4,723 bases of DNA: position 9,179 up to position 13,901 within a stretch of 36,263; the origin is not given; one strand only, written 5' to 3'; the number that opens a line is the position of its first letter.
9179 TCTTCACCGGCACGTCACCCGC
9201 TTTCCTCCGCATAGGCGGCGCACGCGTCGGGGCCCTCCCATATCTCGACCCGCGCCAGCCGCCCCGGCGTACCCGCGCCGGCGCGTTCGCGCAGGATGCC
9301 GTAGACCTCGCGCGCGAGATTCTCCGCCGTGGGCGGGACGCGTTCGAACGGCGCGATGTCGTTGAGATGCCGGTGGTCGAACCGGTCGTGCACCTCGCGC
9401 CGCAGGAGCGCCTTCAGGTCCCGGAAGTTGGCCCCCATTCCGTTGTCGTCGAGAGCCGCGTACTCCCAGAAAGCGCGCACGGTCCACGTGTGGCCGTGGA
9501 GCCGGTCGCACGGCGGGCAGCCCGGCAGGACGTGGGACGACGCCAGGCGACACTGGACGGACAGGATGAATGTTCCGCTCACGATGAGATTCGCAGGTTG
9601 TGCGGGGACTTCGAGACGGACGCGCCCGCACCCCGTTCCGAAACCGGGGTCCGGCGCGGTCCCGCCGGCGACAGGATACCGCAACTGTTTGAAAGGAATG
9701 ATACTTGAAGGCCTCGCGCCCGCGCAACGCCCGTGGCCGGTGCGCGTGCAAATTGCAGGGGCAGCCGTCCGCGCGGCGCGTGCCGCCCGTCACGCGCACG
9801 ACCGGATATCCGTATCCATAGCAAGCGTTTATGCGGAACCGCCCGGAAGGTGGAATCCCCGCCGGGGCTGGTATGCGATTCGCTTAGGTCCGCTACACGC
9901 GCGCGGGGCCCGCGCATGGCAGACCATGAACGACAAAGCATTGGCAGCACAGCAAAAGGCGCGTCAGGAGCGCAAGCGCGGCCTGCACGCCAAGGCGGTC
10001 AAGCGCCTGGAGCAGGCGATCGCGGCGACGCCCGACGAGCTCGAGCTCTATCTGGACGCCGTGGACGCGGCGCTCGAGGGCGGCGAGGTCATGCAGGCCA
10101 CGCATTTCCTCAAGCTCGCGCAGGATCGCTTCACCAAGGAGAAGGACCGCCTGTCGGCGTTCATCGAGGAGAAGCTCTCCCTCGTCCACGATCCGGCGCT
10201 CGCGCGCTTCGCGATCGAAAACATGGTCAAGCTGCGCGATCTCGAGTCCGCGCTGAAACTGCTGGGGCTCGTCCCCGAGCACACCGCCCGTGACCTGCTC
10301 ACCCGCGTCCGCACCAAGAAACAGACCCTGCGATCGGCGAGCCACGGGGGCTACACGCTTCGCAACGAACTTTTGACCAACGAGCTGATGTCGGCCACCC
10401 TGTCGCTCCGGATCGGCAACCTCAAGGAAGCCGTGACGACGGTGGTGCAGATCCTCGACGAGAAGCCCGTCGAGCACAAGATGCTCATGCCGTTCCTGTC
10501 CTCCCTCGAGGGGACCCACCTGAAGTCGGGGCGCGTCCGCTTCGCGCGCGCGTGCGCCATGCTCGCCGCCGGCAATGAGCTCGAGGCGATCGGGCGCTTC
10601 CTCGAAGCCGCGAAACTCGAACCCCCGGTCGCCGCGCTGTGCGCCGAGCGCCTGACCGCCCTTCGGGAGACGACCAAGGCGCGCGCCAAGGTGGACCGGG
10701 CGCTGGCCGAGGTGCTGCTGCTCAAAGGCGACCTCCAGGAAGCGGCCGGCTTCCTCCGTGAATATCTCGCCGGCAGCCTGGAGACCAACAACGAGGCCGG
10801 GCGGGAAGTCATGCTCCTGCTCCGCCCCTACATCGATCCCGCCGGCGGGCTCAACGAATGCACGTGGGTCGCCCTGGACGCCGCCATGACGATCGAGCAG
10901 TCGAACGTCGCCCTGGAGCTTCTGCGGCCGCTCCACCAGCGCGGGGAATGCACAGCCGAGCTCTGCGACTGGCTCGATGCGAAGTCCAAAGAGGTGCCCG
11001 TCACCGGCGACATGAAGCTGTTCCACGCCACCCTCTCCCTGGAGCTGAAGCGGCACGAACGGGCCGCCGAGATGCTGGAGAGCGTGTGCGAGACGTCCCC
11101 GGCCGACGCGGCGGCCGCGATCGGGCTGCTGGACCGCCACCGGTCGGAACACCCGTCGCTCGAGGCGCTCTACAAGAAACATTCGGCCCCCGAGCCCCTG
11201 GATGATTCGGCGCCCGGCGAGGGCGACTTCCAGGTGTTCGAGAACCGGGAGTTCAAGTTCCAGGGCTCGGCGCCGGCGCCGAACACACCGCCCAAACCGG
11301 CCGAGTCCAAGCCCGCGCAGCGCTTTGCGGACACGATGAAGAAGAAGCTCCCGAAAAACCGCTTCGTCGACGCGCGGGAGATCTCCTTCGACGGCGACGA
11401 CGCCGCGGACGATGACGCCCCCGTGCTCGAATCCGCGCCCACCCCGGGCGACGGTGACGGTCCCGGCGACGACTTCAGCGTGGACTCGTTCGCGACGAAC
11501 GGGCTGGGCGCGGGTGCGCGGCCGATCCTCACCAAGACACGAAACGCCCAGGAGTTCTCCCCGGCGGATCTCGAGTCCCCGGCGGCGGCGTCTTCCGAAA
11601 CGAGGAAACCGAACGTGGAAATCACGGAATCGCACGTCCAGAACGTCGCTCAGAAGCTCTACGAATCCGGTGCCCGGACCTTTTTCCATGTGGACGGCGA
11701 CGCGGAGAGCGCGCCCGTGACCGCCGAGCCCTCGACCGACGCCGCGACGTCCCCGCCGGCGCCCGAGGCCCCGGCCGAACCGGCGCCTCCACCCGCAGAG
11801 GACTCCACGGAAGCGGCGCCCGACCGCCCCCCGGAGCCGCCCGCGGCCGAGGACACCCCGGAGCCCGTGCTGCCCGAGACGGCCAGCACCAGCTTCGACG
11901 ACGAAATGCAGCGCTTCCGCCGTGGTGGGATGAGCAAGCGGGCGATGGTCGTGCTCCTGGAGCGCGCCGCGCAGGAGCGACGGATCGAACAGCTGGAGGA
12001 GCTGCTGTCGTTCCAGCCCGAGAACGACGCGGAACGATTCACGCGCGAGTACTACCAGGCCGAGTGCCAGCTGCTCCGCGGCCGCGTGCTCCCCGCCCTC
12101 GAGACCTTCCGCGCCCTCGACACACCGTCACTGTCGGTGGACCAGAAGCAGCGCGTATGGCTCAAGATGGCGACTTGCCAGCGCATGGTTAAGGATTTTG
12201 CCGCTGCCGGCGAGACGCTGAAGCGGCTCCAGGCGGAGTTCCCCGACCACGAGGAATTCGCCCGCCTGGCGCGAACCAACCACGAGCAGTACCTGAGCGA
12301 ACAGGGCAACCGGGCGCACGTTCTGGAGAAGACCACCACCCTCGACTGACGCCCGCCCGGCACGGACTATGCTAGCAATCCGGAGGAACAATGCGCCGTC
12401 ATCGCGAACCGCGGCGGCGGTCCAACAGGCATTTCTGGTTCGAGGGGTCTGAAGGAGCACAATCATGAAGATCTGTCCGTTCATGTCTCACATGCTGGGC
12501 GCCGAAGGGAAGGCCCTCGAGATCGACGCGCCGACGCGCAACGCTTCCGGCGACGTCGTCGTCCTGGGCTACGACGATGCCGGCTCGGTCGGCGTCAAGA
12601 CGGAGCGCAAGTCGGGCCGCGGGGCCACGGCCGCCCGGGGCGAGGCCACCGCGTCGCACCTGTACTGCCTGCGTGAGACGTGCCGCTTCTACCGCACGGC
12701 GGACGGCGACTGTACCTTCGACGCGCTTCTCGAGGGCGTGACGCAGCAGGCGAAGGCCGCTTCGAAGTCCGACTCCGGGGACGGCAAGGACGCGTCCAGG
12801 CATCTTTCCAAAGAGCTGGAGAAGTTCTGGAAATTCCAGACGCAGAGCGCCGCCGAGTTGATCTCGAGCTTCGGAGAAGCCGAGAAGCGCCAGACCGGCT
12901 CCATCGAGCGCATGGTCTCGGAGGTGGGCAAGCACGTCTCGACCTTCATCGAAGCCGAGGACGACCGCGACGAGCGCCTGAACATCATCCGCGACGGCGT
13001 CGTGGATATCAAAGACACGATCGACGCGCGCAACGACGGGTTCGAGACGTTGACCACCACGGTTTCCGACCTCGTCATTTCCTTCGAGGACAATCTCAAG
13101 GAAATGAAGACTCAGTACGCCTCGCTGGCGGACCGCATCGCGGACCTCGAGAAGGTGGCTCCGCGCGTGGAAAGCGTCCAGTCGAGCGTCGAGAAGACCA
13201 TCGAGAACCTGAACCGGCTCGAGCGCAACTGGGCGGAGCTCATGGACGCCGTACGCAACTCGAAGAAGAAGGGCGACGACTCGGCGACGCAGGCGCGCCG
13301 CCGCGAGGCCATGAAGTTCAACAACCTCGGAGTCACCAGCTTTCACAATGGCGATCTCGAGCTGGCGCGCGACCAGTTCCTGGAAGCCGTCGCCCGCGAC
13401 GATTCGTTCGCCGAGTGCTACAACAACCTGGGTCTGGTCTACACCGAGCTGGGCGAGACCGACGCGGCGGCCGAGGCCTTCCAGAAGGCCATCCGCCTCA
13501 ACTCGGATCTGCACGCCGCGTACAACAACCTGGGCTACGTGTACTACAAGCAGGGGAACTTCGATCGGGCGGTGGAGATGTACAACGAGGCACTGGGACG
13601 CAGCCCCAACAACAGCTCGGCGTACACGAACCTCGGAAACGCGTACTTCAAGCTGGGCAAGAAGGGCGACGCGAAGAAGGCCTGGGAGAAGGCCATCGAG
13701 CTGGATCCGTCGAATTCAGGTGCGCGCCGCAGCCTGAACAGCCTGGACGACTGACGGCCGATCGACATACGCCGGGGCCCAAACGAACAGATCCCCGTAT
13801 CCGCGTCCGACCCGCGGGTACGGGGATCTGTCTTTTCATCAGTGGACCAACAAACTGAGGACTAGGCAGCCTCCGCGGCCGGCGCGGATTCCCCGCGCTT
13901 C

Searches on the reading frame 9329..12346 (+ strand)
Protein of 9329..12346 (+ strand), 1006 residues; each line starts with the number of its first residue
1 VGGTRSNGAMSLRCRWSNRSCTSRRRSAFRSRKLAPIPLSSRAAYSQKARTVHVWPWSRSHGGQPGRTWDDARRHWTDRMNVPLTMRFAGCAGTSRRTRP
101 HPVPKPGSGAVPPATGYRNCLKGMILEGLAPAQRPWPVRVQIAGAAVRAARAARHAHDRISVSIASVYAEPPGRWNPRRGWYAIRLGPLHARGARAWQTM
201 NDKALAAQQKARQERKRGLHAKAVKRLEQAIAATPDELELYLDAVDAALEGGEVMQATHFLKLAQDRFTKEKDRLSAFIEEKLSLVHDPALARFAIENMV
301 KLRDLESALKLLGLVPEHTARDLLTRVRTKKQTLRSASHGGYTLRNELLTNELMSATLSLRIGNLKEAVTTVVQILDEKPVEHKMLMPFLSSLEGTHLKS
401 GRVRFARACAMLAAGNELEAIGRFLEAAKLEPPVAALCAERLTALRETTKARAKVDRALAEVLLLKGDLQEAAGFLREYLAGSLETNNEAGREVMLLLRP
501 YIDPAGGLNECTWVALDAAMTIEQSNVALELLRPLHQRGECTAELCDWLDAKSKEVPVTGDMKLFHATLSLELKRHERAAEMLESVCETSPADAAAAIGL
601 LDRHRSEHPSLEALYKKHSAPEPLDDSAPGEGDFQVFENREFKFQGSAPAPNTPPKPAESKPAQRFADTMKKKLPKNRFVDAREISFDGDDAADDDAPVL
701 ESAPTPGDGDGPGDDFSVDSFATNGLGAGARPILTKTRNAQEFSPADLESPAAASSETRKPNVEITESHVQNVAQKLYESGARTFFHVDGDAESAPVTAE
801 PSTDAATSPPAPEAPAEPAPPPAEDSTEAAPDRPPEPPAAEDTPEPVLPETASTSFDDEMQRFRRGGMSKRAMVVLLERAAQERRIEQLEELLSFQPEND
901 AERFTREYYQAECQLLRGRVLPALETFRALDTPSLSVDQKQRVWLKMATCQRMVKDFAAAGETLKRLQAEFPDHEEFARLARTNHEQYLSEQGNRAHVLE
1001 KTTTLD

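Call 43: search_protein_families(library=pfam, proteins=[window:9329-12346:+], max_evalue=0.0001)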
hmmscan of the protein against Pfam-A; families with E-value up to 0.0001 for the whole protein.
window:9329-12346:+ (1006 aa): 1 family
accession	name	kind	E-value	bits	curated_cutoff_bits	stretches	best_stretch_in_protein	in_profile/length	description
PF14559.12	TPR_19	-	1.8e-09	38.2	25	0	218-270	5-57/68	Tetratricopeptide repeat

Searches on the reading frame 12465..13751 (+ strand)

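Call 8: search_protein_families(library=pfam, proteins=[window:12465-13751:+], max_evalue=0.001)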
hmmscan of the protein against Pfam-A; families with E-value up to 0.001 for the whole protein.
window:12465-13751:+ (429 aa): 23 families
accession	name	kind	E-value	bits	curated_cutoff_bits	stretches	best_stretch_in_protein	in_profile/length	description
PF00515.34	TPR_1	-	5.4e-36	121.4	27.8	3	385-417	2-34/34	Tetratricopeptide repeat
PF07719.23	TPR_2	-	2.9e-31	105.4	27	3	386-417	3-34/34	Tetratricopeptide repeat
PF13181.12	TPR_8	-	5e-29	98.4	25.7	3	352-383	3-34/34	Tetratricopeptide repeat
PF13414.12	TPR_11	-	2.9e-26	91.3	26.8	3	357-398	1-42/42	TPR repeat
PF13431.12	TPR_17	-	1.8e-22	78.1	24.4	2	338-370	1-33/34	Tetratricopeptide repeat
PF13374.12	TPR_10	-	4.8e-22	77.7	27.5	2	351-377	3-29/42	Tetratricopeptide repeat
PF13432.12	TPR_16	-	9.5e-20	71.1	32.7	2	322-383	3-64/65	Tetratricopeptide repeat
PF13424.12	TPR_12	-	1.1e-19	70.9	30.1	2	349-414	2-75/77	Tetratricopeptide repeat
PF13428.12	TPR_14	-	3.6e-16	58.5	23.5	1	352-392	3-43/44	Tetratricopeptide repeat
PF13174.12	TPR_6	-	2.6e-13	50.1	26.3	0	355-382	5-32/33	Tetratricopeptide repeat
PF14559.12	TPR_19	-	1.4e-12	48.2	25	1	361-417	2-58/68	Tetratricopeptide repeat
PF13176.12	TPR_7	-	1.9e-10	40.4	27.9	0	352-380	1-31/36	Tetratricopeptide repeat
PF23914.1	TPR_CcmH_CycH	-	6.8e-09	36.2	42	1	322-418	56-155/158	Cytochrome c-type biogenesis protein H TPR domain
PF25063.1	ARM_TT21_C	-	1.7e-07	31.7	35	1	311-383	90-162/209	Tetratricopeptide repeat protein 21 C-terminal ARM domain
PF13371.12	TPR_9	-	5.3e-07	30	35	0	357-421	2-66/73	Tetratricopeptide repeat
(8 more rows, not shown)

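Call 82: search_protein_families(library=ncbifam, proteins=[window:12465-13751:+], max_evalue=0.001)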
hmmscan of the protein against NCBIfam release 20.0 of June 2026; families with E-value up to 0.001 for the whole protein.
window:12465-13751:+ (429 aa): 31 families (the best 25 are shown)
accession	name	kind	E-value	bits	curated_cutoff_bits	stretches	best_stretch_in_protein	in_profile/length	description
TIGR02521.1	type_IV_pilW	equivalog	1.2e-22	80.6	154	1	273-426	22-177/234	type IV pilus biogenesis/stability protein PilW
NF033762.1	social_mot_Tgl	equivalog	1.4e-19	70.5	225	2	276-415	25-167/252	social motility TPR repeat lipoprotein Tgl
TIGR02917.1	PEP_TPR_lipo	equivalog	2.9e-17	61.8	312.2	1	276-428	357-509/899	XrtA/PEP-CTERM system TPR-repeat protein PrsT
NF040959.1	MamA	equivalog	2.4e-16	59.8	200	1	284-420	39-175/204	magnetosome protein MamA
NF008391.2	PRK11189.1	equivalog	8.8e-14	51.7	250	2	339-415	88-164/297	lipoprotein NlpI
NF047507.1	TPR_BatC_Lepto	exception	1.2e-13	51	175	2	357-427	65-139/214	TPR repeat-containing protein BatC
NF002725.1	PRK02603.1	equivalog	4e-13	49.7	143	2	275-365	28-121/173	photosystem I assembly protein Ycf3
NF033920.0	C39_PA2778_fam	equivalog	2.5e-12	46.7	150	2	352-415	192-255/255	PA2778 family cysteine peptidase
TIGR00990.1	3a0801s09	subfamily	2.8e-10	39.5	757.25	2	273-373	324-422/615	mitochondrial import receptor subunit TOM70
NF047371.1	FlcA_CTERM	equivalog_domain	3.1e-10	39.1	300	1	235-413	363-536/646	periplasmic flagellar collar protein FlcA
NF033758.1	gliding_GltE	equivalog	2e-09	36.9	225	1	304-410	74-180/411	adventurous gliding motility TPR repeat lipoprotein GltE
NF047558.1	TPR_END_plus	domain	6.5e-09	35.6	32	0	319-349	2-32/56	TPR end-of-group domain-containing protein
TIGR02552.1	LcrH_SycD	equivalog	6.7e-09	35.6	104.8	1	355-418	57-120/136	SycD/LcrH family type III secretion system chaperone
TIGR04510.1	mod_pep_cyc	subfamily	2.2e-07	29.8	400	1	327-418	478-570/814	putative peptide modification system cyclase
NF008757.0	PRK11788.1-5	equivalog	2.7e-07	30.1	363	1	331-424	50-147/388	lipopolysaccharide assembly protein LapB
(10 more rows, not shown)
